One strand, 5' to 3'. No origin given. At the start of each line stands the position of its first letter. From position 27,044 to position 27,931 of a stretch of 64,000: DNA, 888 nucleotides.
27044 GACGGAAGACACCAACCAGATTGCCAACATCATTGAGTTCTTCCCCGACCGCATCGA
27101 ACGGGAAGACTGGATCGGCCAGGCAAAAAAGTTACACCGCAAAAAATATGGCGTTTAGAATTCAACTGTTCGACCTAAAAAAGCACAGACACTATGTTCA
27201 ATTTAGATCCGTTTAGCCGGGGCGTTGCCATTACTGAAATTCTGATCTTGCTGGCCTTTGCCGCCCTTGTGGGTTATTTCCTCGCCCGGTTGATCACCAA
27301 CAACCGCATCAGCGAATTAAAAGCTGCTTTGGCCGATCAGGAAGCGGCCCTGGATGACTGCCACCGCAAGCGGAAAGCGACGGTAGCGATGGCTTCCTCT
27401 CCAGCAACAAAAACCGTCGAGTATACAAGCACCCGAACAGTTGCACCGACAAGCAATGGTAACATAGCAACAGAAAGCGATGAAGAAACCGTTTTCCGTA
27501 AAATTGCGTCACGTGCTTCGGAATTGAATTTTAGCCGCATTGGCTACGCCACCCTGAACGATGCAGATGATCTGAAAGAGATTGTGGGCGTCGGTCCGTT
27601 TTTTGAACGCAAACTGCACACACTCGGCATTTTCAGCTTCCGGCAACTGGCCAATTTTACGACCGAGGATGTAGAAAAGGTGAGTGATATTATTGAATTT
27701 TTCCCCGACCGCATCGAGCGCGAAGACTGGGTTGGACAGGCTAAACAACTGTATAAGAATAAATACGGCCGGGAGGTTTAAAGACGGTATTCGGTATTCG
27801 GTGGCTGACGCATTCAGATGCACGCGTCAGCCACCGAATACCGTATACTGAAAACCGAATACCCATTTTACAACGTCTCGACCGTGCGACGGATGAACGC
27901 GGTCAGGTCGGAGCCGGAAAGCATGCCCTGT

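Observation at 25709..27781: Uncharacterised three-gene envelope module: TM-anchored double-OmpA protein plus twin TM-anchored HhH proteins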

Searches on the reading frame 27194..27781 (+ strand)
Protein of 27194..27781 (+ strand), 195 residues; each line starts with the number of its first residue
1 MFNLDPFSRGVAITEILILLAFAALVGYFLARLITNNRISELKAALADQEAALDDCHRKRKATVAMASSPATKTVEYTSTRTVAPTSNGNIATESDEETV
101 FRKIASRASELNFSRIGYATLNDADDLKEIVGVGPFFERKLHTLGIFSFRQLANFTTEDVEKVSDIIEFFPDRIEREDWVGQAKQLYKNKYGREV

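Call 3: search_protein_families(library=pfam, proteins=[window:27194-27781:+], max_evalue=1)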
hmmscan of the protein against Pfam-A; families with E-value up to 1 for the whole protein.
window:27194-27781:+ (195 aa): 4 families
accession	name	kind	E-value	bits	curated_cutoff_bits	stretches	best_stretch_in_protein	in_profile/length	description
PF11731.14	Cdd1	-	0.018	15.7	25.5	1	123-158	4-39/86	Pathogenicity locus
PF14520.12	HHH_5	-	0.026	15.5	27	1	125-166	2-43/57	Helix-hairpin-helix domain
PF10710.14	DUF2512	-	0.11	12.6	26.5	1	9-48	26-65/136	Protein of unknown function (DUF2512)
PF11798.14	IMS_HHH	-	0.15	12.8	24.4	1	126-146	12-32/32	IMS family HHH motif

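Call 4: search_protein_families(library=ncbifam, proteins=[window:27194-27781:+], max_evalue=1)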
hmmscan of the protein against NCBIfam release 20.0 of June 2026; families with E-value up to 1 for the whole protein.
window:27194-27781:+ (195 aa): 9 families
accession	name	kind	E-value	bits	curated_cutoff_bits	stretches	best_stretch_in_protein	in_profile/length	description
NF009040.0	PRK12373.1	equivalog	4.1e-22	79.4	514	1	41-190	248-387/400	NADH-quinone oxidoreductase subunit E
NF008915.0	PRK12278.1-1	equivalog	1e-15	58.3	281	1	89-188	151-215/216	50S ribosomal protein L21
NF008916.0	PRK12278.1-4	equivalog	6.4e-15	55.6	193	1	56-188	88-223/223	50S ribosomal protein L21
NF045508.1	PhasinPhaH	equivalog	2.9e-13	50.5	250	1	45-186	93-231/234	phasin PhaH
NF008966.0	PRK12311.1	equivalog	5.4e-13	48.7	526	1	112-188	257-331/334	30S ribosomal protein S2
NF002882.0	PRK03348.1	equivalog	0.0079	15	389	1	127-162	182-217/461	DNA polymerase IV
TIGR03491.1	TIGR03491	subfamily_domain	0.019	13.9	97.45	1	118-190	205-272/462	TM0106 family RecB-like putative nuclease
NF003301.0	PRK04301.1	equivalog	0.061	12.5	259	1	124-168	4-48/316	DNA repair and recombination protein RadA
NF009717.0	PRK13244.1-3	equivalog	0.066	13.4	292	1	62-98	45-81/147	protease inhibitor protein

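Call 18: find_homologous_proteins(query=window:27194-27781:+, max_evalue=0.001)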
Query window:27194-27781:+ (195 aa): 99 proteins with E <= 0.001 among 482 candidates.
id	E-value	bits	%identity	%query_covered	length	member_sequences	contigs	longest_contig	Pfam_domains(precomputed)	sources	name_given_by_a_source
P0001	9.6e-112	389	93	100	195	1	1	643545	-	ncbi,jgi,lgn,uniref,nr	ncbi:hypothetical protein [Larkinella sp. C7]|jgi:predicted flap endonuclease-1-like 5' DNA nuclease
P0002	2.8e-111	387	93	100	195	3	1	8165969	-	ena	-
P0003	7.2e-105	366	88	100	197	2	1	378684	-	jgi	jgi:predicted flap endonuclease-1-like 5' DNA nuclease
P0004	2.8e-104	364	88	99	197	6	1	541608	-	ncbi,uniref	ncbi:hypothetical protein ACS5NO_19850 [Larkinella sp. GY13]|uniref:hypothetical protein n=1 Tax=Lar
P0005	7.2e-95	334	81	99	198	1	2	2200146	-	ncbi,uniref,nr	ncbi:hypothetical protein GCM10028803_19980 [Larkinella knui]|uniref:Helix-hairpin-helix domain-cont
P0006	4.6e-93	328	80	100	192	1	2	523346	-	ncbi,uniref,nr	ncbi:hypothetical protein [Larkinella terrae]|uniref:Helix-hairpin-helix domain-containing protein n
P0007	4.1e-92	325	80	100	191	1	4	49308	-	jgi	jgi:predicted flap endonuclease-1-like 5' DNA nuclease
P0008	9.5e-83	294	75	100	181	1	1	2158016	-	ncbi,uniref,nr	ncbi:hypothetical protein [Larkinella rosea]|uniref:DUF4332 domain-containing protein n=1 Tax=Larkin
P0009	9.1e-81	288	72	100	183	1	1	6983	-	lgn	-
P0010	6.6e-76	272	69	100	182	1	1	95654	-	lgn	-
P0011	8.2e-75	268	71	98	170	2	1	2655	-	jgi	jgi:predicted flap endonuclease-1-like 5' DNA nuclease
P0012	1.8e-74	267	69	100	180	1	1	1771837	-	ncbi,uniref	ncbi:hypothetical protein ACFPMF_01380 [Larkinella bovis]|uniref:DUF4332 domain-containing protein n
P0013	3.6e-74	266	68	100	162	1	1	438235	-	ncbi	ncbi:hypothetical protein GCM10027347_41060 [Larkinella harenae]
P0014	4.1e-74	266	69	100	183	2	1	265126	-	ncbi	ncbi:hypothetical protein [Larkinella arboricola]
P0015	5.8e-74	266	69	100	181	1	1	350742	-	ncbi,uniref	ncbi:hypothetical protein ACO2Q8_17025 [Larkinella sp. VNQ87]|uniref:hypothetical protein n=1 Tax=La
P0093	3.1e-16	78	46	42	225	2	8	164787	-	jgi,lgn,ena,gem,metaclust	metaclust:\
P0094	3.5e-16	78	55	38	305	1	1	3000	-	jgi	jgi:predicted flap endonuclease-1-like 5' DNA nuclease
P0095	1.4e-15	76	36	78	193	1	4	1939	-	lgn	-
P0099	5.8e-12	64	47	37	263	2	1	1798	-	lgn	-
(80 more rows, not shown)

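Call 24: search_solved_structures(query=window:27194-27781:+, max_evalue=10, show_alignments=3)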
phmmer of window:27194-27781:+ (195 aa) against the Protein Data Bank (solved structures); distinct sequences matched with E-value up to 10: 2.
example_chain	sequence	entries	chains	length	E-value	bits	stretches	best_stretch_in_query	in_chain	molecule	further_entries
9wqv_a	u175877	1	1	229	1.5e-13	54.2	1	111-188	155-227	NADH:ubiquinone oxidoreductase 41 kd complex i subunit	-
8yy9_O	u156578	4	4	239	1.1e-11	48.1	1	122-187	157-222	Reaction center protein O chain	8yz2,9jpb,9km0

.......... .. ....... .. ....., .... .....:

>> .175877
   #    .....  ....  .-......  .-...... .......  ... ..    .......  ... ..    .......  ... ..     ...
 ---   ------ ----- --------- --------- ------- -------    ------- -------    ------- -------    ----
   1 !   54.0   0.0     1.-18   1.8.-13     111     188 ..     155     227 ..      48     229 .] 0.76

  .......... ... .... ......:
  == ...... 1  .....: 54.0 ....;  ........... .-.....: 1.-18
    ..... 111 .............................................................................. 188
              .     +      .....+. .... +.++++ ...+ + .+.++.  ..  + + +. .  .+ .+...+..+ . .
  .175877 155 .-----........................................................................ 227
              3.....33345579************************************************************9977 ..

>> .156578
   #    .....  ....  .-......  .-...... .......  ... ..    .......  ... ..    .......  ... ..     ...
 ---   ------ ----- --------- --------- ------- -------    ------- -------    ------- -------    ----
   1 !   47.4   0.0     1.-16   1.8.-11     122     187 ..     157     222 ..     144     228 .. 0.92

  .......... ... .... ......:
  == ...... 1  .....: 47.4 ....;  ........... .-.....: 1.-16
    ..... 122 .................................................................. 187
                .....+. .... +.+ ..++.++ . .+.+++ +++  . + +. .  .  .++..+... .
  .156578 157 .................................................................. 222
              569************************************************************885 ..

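Call 35: find_encoding_contigs(protein=P0093, flank=6000, max_places=4)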
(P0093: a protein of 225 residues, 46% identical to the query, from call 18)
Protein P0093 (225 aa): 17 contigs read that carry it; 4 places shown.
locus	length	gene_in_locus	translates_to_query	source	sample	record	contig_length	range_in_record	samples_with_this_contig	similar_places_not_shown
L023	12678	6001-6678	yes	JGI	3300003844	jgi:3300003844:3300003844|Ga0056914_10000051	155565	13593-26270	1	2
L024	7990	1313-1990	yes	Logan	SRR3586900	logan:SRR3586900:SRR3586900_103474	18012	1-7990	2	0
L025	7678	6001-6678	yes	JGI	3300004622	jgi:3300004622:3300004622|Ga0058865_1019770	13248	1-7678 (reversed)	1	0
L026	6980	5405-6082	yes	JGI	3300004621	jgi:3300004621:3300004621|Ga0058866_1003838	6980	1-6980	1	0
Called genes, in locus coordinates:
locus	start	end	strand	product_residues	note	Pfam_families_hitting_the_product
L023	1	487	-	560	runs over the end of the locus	PF00920:ILVD_EDD_N, PF24877:ILV_EDD_C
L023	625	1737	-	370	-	PF07497:Rho_RNA_bind, PF22707:S1CSD-TOTE-2 (faint), PF00006:ATP-synt_ab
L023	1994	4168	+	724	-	PF01259:SAICAR_synt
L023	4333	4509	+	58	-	-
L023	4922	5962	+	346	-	PF04972:BON (weak), PF00691:OmpA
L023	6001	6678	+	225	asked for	-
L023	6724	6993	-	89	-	-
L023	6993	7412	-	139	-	-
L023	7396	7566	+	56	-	-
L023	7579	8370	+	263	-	PF20582:UPF0758_N, PF04002:RadC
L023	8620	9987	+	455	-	PF02254:TrkA_N, PF02080:TrkA_C, PF02254:TrkA_N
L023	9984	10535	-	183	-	PF12867:DinB_2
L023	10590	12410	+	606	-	-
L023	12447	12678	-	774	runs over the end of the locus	PF00912:Transgly, PF00905:Transpeptidase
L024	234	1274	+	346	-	PF04972:BON (weak), PF00691:OmpA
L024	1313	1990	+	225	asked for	-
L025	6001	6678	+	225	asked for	-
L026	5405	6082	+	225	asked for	-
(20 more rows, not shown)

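Call 38: find_encoding_contigs(protein=P0094, flank=6000, max_places=3)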
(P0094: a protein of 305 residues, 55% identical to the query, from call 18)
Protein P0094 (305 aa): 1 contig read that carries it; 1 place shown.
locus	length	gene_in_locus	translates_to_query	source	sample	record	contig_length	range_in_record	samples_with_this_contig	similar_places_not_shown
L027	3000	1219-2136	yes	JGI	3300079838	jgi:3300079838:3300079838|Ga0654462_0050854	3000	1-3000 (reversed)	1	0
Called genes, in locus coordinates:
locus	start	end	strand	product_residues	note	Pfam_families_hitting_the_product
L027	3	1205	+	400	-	?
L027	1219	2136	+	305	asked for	-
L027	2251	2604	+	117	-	PF20409:SnoaL_5, PF12680:SnoaL_2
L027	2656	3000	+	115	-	?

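Call 39: find_encoding_contigs(protein=P0095, flank=6000, max_places=3)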
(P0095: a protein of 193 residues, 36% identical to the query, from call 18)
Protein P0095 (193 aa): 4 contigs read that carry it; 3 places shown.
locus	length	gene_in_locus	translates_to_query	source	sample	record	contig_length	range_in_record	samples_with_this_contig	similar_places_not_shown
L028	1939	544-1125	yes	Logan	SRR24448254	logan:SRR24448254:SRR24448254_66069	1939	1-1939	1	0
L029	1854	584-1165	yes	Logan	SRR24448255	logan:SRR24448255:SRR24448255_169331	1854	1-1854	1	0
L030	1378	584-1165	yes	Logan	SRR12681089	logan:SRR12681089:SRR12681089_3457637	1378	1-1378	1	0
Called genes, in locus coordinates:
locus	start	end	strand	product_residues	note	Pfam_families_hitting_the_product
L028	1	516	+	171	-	?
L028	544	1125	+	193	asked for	-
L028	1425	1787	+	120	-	-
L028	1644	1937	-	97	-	?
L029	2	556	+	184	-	?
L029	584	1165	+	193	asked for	-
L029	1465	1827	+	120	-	-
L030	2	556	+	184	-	?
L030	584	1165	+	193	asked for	-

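Call 40: search_protein_families(library=pfam, proteins=[L027:3-1205:+, L028:1-516:+, L023:4922-5962:+, L023:6001-6678:+, L027:1219-2136:+], max_evalue=0.01)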
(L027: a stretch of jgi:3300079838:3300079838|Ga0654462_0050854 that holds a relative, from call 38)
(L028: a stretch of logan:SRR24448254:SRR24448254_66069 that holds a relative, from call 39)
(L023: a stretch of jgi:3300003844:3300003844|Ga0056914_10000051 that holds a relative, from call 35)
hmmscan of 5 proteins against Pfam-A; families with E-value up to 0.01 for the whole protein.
L027:3-1205:+ (400 aa): 3 families
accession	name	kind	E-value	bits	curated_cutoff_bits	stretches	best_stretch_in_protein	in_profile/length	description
PF00691.25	OmpA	-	1.3e-23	83.6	27.2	1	298-393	1-98/98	OmpA family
PF04972.22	BON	-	0.0009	19.9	27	0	222-261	31-68/69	BON domain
PF21923.1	BON_like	-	0.0012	19.1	24.1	0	222-258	7-43/47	BON-like domain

L028:1-516:+ (171 aa): 1 family
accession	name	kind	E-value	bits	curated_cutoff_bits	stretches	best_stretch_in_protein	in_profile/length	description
PF00691.25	OmpA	-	5.4e-17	62.4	27.2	1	60-157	2-98/98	OmpA family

L023:4922-5962:+ (346 aa): 2 families
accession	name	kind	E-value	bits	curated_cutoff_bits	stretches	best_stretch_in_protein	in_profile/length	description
PF00691.25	OmpA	-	1e-24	87.2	27.2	1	244-339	2-98/98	OmpA family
PF04972.22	BON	-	2e-14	54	27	2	114-153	30-69/69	BON domain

L023:6001-6678:+ (225 aa): 1 family
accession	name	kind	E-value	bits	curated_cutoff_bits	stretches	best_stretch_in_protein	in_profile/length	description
PF06305.16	LapA_dom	-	0.0037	17.6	28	0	4-36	19-51/64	Lipopolysaccharide assembly protein A domain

L027:1219-2136:+ (305 aa): 3 families
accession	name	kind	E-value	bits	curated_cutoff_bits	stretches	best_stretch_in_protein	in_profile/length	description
PF06810.17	Phage_scaffold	-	0.00057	20.3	35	0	33-106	29-96/170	Phage capsid assembly scaffolding protein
PF21999.2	IMS_HHH_1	-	0.0073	17.2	27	0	242-272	5-35/53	DNA polymerase-iota, thumb domain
PF11731.14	Cdd1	-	0.0079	16.8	25.5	0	233-273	4-45/86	Pathogenicity locus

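Call 43: predict_structure(alignment_id=A2)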
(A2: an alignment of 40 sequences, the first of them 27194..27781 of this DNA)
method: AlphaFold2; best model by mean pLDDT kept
length: 195 residues; sequences in the alignment: 40
mean_pLDDT: 82.1   pTM: 0.51
mean pLDDT of the five models: 82.1, 81.6, 78.4, 77.3, 75.3
residues with pLDDT >= 90: 103; 70-90: 51; 50-70: 14; < 50: 27
segments of 3 or more residues with pLDDT < 50: 1-3, 69-92
pLDDT, mean of each block of 10 residues (from residue 1): 56 88 96 91 89 83 62 45 44 69 90 94 94 93 95 95 86 88 97 93
secondary structure, 60 per line:
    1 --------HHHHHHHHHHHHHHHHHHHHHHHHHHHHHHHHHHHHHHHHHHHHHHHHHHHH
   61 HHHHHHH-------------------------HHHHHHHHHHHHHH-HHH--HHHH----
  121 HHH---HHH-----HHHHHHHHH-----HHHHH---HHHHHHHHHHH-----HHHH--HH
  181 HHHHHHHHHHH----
elements in order: H9-67 H93-106 H113-116 H135-143 H149-153 H157-167 H173-176 H179-191

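Call 46: fold_search(model_id=the predicted structure, library=pdb)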
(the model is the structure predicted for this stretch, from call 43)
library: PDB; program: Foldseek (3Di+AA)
matches with E <= 10: 74; with E <= 0.001: 0
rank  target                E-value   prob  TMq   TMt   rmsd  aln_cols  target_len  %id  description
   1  3gv5_B                7.1e-01  0.41  0.17  0.11   6.2        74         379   26  Human DNA polymerase iota in complex with T template DNA and incoming ddADP (released 2009-06-02)
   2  1q6a_A                1.6e+00  0.07  0.16  0.25  14.2       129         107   18  Solution Structure of the C-terminal Domain of Thermosynechococcus elongatus KaiA (ThKaiA180C); Averaged Minimized Str (released 2003-08-19)
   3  7mwr_A                1.7e+00  0.06  0.18  0.17   9.1       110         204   14  Structure of De Novo designed beta sheet heterodimer LHD101A53/B4 (released 2022-01-19)
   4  3osn_A                1.9e+00  0.25  0.17  0.10   5.3        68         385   26  Structural Basis for Proficient Incorporation of dTTP Opposite O6-Methylguanine by Human DNA Polymerase Iota (released 2010-10-20)
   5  3kxa_A                1.9e+00  0.04  0.12  0.17  15.0       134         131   13  Crystal Structure of NGO0477 from Neisseria gonorrhoeae (released 2010-01-19)
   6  3g2s_A                2.5e+00  0.05  0.11  0.13   9.2        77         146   13  VHS Domain of human GGA1 complexed with SorLA C-terminal Peptide (released 2009-12-15)
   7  7aoi_BS               2.7e+00  0.15  0.26  0.34  15.8       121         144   12  Trypanosoma brucei mitochondrial ribosome large subunit assembly intermediate (released 2020-12-02)
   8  5csd_D                2.7e+00  0.03  0.13  0.16  16.9       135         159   11  Ligand binding domain 2 of Penicillium marneffei MP1 protein in complex with arachidonic acids (released 2016-07-27)
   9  9tm6_A                3.0e+00  0.03  0.13  0.05  11.0        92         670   14  Structure of duck RIG-I (delta CARDs) bound to 31-mer RNA mismatched hairpin with 5'pppG-C blunt end mimicking the inf (released 2025-12-31)
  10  3gv5_D                3.2e+00  0.14  0.17  0.10  11.2        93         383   22  Human DNA polymerase iota in complex with T template DNA and incoming ddADP (released 2009-06-02)
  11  6yxx_BS               3.4e+00  0.11  0.25  0.29  13.8       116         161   14  State A of the Trypanosoma brucei mitoribosomal large subunit assembly intermediate (released 2020-10-14)
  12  6yw5_II               3.4e+00  0.08  0.19  0.16  10.7       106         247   15  The structure of the small subunit of the mitoribosome from Neurospora crassa (released 2020-11-11)
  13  7kzq_E                3.4e+00  0.03  0.14  0.08  44.2       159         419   11  Structure of the human Fanconi anaemia Core-ID complex (released 2021-03-10)
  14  6fzo_C                3.6e+00  0.05  0.20  0.25   8.9       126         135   12  SMURFP-Y56F mutant (released 2018-10-17)
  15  5cwk                  3.6e+00  0.04  0.17  0.19   9.1       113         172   18  Crystal structure of de novo designed helical repeat protein DHR53 (released 2015-12-16)
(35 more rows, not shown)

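Call 59: find_encoding_contigs(protein=P0099, flank=6000, max_places=3)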
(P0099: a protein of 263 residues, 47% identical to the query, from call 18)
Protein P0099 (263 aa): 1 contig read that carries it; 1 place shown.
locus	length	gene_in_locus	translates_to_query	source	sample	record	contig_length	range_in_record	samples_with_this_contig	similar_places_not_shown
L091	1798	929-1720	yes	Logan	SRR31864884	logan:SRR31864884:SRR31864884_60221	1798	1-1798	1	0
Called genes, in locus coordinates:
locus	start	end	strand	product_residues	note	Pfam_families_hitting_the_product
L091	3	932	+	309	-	?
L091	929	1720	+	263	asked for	-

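Call 61: search_protein_families(library=pfam, proteins=[L091:3-932:+], max_evalue=0.01)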
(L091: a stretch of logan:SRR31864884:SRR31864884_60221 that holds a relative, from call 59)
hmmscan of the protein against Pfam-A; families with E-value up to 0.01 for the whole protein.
L091:3-932:+ (309 aa): 1 family
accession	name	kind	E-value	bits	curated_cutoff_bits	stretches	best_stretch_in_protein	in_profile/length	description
PF04972.22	BON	-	2.6e-07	31.3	27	1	130-188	7-68/69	BON domain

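Call 79: search_protein_families(library=padloc, proteins=[window:27194-27781:+], max_evalue=0.01)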
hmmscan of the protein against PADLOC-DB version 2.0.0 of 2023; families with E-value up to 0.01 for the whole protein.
window:27194-27781:+ (195 aa): 2 families
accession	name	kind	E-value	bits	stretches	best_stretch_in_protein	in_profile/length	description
PDLC00490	JetB1|JetB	-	0.0058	14.2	1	43-135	97-188/231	DUF4194 domain; MukE-like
PDLC00494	JetB1|JetB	-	0.006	13.9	1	41-126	137-222/340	DUF4194 domain; MukE-like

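Call 92: search_protein_representatives(alignment_id=A2)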
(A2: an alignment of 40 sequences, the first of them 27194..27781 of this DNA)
Query: 40 sequences, 175 profile positions. Proteins with E-value up to 0.001 (for the whole library): 19015; up to 1e-10: 10513; up to 1e-30: 1011. The best 150 are listed.
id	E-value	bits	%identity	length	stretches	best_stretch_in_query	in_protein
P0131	0.0e+00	1151.8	-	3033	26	97-173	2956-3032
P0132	0.0e+00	1008.2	-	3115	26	73-173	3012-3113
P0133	4.5e-275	918.8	-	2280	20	97-172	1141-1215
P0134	1.1e-140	481.2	-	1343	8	96-169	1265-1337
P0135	1.5e-136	467.7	-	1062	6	88-167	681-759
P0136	1.6e-134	461.1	-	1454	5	72-168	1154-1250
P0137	6.6e-119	410.2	-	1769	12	97-167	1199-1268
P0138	4.5e-116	401.0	-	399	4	74-163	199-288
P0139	5.1e-111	384.6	-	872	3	71-166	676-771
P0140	5.4e-97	338.9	-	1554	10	95-169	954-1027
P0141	2.6e-96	336.7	-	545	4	88-169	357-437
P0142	2.7e-96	336.6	-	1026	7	97-166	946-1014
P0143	7.3e-96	335.2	-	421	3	8-168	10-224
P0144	2.9e-94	330.0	-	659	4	35-166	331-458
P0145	1.1e-93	328.1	-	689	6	97-165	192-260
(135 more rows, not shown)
